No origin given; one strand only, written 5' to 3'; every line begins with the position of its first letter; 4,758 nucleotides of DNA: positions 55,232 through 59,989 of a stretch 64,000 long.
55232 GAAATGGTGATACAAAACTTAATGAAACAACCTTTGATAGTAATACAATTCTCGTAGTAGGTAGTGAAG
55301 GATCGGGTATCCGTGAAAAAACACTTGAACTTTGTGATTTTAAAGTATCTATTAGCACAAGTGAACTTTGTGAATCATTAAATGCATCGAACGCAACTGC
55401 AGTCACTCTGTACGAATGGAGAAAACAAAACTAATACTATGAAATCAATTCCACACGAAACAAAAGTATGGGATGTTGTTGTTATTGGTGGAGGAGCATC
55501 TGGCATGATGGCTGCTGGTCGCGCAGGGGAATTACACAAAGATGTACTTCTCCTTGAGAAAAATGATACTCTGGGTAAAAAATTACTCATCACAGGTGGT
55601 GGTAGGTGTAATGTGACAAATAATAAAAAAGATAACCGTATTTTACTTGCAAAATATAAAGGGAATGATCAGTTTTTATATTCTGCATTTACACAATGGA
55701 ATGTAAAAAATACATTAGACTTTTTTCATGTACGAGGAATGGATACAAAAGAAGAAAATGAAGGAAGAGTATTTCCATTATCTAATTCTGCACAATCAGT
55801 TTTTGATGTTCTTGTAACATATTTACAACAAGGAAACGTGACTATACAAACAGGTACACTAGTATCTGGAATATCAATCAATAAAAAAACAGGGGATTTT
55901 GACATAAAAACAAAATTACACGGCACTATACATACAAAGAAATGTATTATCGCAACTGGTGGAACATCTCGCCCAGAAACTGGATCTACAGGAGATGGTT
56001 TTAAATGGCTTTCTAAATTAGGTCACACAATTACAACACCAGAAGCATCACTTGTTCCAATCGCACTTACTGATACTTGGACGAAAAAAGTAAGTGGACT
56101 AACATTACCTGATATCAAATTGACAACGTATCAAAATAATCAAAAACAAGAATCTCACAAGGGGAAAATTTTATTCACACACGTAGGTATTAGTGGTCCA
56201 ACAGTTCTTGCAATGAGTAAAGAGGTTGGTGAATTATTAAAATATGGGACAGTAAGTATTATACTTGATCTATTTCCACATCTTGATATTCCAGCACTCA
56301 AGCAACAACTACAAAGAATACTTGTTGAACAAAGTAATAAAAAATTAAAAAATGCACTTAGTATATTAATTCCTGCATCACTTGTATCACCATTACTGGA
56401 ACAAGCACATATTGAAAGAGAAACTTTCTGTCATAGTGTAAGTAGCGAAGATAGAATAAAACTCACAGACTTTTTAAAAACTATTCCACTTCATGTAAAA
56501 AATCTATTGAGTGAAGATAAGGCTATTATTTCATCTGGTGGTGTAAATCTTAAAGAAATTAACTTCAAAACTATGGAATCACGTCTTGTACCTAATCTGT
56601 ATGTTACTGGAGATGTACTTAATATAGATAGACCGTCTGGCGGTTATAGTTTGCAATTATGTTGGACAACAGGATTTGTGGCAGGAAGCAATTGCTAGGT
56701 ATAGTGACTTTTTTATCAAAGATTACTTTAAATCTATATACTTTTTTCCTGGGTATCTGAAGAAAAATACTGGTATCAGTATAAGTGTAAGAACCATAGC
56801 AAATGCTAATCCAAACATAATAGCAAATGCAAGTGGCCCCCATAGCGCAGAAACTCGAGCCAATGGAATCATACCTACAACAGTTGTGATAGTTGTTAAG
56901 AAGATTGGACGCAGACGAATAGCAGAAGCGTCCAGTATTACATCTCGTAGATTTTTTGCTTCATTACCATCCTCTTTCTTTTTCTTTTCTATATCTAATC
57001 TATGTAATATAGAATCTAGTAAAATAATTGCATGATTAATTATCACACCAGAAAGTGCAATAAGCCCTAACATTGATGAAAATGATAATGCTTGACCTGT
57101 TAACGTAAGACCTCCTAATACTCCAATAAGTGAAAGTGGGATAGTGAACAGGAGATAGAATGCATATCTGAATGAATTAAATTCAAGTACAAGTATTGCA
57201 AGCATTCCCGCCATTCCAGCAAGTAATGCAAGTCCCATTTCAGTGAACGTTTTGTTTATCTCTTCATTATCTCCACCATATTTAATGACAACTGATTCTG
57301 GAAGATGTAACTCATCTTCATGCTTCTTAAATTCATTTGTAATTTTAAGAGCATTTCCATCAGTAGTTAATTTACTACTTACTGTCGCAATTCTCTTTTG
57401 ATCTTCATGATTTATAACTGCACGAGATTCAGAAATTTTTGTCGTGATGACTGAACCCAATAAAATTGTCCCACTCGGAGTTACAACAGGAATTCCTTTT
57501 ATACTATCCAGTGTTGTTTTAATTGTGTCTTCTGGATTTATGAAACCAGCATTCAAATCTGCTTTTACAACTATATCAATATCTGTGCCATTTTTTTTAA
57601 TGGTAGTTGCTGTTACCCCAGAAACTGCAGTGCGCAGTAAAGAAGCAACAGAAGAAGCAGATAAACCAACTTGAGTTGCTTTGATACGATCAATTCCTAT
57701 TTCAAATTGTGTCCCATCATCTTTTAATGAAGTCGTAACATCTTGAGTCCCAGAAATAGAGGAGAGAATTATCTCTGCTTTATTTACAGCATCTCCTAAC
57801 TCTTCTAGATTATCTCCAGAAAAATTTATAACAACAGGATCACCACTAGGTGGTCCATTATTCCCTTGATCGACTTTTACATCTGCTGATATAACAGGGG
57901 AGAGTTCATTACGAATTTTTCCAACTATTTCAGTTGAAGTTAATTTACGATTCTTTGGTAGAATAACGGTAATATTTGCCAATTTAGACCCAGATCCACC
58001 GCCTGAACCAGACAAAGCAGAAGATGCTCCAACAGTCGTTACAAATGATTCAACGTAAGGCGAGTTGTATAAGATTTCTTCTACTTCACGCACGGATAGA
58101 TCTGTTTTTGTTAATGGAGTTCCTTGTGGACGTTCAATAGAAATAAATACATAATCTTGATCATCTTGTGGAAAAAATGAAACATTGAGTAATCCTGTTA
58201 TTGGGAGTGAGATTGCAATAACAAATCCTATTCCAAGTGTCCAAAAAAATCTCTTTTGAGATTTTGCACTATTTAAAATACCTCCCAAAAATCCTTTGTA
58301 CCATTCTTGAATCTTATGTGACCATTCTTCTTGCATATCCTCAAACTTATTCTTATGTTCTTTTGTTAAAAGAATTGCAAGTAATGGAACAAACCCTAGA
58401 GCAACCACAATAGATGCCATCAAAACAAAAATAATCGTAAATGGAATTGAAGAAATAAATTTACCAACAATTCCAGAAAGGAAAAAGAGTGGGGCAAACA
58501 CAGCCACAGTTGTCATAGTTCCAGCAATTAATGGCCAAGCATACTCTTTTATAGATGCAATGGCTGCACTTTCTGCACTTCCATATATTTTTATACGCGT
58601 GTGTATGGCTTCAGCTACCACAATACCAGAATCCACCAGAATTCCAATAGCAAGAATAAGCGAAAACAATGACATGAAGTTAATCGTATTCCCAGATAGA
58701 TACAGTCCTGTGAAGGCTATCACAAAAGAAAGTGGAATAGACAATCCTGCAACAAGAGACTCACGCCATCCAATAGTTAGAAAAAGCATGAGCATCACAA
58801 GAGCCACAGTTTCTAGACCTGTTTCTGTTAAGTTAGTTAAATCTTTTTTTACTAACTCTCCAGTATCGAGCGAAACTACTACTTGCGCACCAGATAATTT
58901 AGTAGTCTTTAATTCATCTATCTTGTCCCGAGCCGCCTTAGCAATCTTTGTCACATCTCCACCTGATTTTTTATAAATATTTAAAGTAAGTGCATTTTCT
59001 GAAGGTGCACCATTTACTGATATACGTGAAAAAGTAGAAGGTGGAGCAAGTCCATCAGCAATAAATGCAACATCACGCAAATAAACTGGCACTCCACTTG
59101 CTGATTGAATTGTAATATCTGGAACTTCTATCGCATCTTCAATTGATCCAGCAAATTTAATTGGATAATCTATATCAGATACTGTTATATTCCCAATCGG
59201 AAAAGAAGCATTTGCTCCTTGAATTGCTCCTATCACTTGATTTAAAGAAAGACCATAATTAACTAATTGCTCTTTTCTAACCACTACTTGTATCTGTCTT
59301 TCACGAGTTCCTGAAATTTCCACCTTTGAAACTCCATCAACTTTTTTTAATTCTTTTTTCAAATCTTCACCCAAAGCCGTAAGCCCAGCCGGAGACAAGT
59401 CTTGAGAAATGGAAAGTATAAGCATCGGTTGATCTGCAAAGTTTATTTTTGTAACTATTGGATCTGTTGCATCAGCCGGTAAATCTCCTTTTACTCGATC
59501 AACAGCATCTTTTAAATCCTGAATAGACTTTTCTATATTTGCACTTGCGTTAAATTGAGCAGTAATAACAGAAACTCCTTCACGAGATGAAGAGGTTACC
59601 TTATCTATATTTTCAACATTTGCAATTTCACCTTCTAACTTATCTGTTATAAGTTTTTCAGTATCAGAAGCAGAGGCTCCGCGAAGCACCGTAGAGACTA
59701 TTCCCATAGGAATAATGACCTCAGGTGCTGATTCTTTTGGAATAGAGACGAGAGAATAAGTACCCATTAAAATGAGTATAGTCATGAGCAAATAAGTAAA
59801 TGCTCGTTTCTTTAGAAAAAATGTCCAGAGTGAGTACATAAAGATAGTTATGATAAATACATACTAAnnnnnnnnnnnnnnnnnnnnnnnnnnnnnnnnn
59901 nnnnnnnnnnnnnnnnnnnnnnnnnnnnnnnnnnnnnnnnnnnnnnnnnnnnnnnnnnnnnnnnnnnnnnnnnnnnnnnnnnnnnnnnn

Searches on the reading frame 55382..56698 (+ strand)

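Call 87: search_protein_families(library=pfam, proteins=[window:55382-56698:+], max_evalue=0.001)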
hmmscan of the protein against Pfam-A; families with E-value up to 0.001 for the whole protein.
window:55382-56698:+ (438 aa): 10 families
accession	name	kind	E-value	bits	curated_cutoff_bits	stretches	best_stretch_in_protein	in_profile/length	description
PF03486.20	HI0933_like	-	7.1e-80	268.4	50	1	31-436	2-243/244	HI0933-like protein Rossmann domain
PF22780.1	HI0933_like_1st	-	4.7e-34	118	27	1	222-382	2-164/165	HI0933-like protein barrel and H2TH domain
PF07992.20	Pyr_redox_2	-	6.4e-09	36.1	26.1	1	31-198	2-113/291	Pyridine nucleotide-disulphide oxidoreductase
PF12831.13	FAD_oxidored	-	1.4e-08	34.9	27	1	31-176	1-127/416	FAD dependent oxidoreductase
PF00890.30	FAD_binding_2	-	2.4e-08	34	20.4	1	31-129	1-108/414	FAD binding domain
PF13738.12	Pyr_redox_3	-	2.3e-07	30.8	30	0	142-200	85-140/305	Pyridine nucleotide-disulphide oxidoreductase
PF01266.30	DAO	-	5.7e-07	29.8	27.9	0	31-65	1-35/353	FAD dependent oxidoreductase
PF13450.12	NAD_binding_8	-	7.3e-05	23.4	21.9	1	34-65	1-32/68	NAD(P)-binding Rossmann-like domain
PF01134.28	GIDA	-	0.00024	20.7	22.1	0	31-65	1-36/391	Glucose inhibited division protein A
PF00070.33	Pyr_redox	-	0.00045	21.1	22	0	32-66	2-36/82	Pyridine nucleotide-disulphide oxidoreductase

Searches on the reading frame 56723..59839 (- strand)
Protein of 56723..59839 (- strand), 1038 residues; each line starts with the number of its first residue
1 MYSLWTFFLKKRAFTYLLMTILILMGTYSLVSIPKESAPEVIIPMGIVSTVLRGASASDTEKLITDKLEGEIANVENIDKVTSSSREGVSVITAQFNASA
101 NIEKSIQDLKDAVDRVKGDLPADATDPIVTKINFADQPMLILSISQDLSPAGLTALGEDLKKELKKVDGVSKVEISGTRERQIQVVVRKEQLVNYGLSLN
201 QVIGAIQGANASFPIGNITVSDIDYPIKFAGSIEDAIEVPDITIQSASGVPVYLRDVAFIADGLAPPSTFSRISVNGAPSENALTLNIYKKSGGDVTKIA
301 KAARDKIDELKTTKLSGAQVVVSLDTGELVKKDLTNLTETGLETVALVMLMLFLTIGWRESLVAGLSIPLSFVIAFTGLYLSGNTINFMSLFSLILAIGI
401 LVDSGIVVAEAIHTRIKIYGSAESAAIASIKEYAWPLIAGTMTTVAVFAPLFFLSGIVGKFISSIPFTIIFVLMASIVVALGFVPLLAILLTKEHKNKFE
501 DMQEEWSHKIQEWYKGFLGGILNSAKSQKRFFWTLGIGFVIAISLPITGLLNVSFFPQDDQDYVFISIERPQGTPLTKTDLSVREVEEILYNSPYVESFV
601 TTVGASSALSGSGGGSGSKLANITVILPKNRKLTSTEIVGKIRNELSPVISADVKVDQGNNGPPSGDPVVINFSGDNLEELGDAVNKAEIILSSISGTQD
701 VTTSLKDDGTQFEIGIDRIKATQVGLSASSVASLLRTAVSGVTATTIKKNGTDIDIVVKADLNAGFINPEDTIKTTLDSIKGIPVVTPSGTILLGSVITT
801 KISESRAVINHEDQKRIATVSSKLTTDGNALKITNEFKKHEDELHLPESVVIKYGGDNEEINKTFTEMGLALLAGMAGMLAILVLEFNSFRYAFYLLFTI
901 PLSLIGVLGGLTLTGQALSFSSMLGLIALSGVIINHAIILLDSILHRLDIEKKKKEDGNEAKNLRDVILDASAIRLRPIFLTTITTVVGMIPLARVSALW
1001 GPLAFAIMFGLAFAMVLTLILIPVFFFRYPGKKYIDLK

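Call 87: search_protein_families(library=pfam, proteins=[window:56723-59839:-], max_evalue=0.001)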
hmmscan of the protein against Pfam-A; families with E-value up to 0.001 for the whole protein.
window:56723-59839:- (1038 aa): 1 family
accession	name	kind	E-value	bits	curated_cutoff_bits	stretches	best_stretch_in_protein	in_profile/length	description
PF00873.25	ACR_tran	-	5.5e-178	594.2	28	1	6-1027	3-1018/1021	AcrB/AcrD/AcrF family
